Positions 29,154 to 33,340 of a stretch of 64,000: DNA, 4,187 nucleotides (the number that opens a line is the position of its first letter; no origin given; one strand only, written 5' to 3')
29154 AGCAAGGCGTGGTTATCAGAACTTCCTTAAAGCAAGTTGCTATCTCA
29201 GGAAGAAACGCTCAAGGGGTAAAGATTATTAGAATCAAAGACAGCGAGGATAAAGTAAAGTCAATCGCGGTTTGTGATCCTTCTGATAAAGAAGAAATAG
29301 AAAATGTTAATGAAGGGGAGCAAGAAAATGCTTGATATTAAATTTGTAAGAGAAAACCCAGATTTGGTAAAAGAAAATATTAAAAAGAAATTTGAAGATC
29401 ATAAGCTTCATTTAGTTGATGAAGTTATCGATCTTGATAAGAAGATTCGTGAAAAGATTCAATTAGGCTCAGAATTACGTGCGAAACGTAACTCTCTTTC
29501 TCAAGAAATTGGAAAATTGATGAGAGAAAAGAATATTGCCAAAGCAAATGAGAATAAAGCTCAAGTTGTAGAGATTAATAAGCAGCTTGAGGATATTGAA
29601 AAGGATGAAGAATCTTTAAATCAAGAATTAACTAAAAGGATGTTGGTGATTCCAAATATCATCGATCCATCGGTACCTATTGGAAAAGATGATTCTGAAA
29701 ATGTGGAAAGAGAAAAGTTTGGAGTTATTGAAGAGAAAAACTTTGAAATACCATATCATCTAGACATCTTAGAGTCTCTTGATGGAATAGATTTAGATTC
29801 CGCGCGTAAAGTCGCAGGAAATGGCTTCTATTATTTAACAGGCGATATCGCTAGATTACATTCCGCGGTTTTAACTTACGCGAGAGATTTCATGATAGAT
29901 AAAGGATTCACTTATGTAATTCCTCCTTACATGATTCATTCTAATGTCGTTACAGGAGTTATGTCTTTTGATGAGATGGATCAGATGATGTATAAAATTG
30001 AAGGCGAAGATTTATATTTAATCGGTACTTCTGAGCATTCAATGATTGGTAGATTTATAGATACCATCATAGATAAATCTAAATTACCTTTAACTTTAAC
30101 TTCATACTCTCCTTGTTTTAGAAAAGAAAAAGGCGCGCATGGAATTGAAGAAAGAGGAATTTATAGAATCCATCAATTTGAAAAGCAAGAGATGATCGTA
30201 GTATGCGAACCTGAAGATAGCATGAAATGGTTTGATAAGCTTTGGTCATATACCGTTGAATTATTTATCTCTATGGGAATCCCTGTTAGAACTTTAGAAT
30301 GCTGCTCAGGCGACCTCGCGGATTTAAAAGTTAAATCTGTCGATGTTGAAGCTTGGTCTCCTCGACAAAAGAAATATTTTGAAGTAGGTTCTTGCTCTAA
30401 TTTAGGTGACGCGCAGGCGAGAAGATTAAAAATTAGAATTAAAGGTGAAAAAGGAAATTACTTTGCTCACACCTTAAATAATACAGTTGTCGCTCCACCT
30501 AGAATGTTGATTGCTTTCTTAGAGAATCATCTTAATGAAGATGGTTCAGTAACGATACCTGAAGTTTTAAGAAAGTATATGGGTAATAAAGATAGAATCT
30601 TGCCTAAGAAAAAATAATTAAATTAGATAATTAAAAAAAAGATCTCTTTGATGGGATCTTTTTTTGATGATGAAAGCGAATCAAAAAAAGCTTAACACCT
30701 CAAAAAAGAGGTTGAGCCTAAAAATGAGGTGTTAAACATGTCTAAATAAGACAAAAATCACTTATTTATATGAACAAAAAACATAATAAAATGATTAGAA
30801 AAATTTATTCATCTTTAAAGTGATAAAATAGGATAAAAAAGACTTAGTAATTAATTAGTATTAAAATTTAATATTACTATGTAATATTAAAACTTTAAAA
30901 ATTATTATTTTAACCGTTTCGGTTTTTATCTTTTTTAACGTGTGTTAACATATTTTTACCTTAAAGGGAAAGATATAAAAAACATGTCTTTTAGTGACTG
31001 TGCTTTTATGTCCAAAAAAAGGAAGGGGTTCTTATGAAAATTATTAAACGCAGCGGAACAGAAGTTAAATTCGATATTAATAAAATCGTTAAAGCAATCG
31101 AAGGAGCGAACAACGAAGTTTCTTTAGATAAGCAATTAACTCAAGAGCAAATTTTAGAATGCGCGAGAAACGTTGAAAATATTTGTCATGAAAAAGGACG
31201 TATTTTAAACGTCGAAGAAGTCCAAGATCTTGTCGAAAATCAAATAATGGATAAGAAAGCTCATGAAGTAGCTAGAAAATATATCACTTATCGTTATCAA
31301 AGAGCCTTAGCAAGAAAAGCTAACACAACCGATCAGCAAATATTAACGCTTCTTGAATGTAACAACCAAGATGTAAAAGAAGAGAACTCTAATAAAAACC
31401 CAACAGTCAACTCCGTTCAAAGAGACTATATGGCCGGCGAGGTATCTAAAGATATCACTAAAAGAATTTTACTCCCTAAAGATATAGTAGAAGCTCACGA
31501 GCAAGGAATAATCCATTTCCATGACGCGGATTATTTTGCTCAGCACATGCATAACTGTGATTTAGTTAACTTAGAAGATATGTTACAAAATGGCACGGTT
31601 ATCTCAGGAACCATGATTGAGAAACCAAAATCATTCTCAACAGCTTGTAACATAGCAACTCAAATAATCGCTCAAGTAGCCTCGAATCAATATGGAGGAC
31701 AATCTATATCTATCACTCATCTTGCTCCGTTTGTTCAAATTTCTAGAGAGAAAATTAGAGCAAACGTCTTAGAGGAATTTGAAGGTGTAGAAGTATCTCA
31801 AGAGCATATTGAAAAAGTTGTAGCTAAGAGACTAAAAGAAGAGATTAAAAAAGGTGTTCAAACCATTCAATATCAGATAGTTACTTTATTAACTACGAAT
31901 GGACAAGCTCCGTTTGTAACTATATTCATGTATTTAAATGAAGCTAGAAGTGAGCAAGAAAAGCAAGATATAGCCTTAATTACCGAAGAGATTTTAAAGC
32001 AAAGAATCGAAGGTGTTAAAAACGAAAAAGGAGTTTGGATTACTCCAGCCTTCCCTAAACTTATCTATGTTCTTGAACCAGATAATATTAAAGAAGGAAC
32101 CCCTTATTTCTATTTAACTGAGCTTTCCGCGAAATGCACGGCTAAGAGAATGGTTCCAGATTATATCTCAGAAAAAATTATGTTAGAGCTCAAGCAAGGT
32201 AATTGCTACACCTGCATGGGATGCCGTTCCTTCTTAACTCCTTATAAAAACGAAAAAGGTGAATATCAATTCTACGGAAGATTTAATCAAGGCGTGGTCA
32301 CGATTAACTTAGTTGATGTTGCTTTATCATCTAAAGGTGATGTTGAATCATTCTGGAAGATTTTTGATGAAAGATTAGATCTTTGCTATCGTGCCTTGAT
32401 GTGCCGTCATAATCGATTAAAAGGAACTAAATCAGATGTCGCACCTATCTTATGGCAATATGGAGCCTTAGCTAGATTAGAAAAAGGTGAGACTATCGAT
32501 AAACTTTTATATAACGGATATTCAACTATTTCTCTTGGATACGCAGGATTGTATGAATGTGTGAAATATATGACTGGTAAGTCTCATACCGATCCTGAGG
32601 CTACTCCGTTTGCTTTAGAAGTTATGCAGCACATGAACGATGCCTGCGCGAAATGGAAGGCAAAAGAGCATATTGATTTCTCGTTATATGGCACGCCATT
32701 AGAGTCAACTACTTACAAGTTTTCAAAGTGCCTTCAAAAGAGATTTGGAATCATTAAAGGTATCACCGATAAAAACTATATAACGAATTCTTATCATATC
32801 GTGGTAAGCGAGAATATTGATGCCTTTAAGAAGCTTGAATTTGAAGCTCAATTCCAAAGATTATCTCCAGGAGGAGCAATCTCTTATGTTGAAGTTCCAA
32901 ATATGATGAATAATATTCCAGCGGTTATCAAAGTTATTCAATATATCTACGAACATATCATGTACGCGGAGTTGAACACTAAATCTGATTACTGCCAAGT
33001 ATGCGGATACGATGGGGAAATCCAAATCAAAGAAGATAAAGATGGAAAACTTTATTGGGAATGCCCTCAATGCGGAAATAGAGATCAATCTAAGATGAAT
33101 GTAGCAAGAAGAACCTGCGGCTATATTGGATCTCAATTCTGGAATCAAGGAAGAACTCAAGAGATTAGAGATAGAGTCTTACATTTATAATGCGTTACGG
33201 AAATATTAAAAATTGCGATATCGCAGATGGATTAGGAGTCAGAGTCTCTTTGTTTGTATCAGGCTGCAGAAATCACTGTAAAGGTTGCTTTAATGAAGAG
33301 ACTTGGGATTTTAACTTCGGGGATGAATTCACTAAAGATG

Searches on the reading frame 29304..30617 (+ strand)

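Call 55: search_protein_families(library=pfam, proteins=[window:29304-30617:+], max_evalue=0.0001)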
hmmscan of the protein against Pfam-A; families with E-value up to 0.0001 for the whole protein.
window:29304-30617:+ (437 aa): 2 families
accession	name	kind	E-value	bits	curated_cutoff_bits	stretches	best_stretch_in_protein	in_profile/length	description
PF00587.30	tRNA-synt_2b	-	4.3e-31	108.8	29.3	1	234-409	8-179/179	tRNA synthetase class II core domain (G, H, P, S and T)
PF02403.27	Seryl_tRNA_N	-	2.5e-24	86.1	28.2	1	9-119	1-107/108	Seryl-tRNA synthetase N-terminal domain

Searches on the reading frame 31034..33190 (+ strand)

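Call 55: search_protein_families(library=pfam, proteins=[window:31034-33190:+], max_evalue=0.0001)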
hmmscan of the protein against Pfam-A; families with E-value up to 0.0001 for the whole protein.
window:31034-33190:+ (718 aa): 3 families
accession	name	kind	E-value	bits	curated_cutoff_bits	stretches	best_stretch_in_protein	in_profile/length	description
PF13597.11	NRDD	-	2.7e-198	660.6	26.2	1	117-717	1-562/562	Anaerobic ribonucleoside-triphosphate reductase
PF01228.26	Gly_radical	-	6e-19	69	22.2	1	591-699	1-103/106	Glycine radical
PF03477.21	ATP-cone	-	9.8e-19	68.1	25.8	1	1-91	1-87/88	ATP cone domain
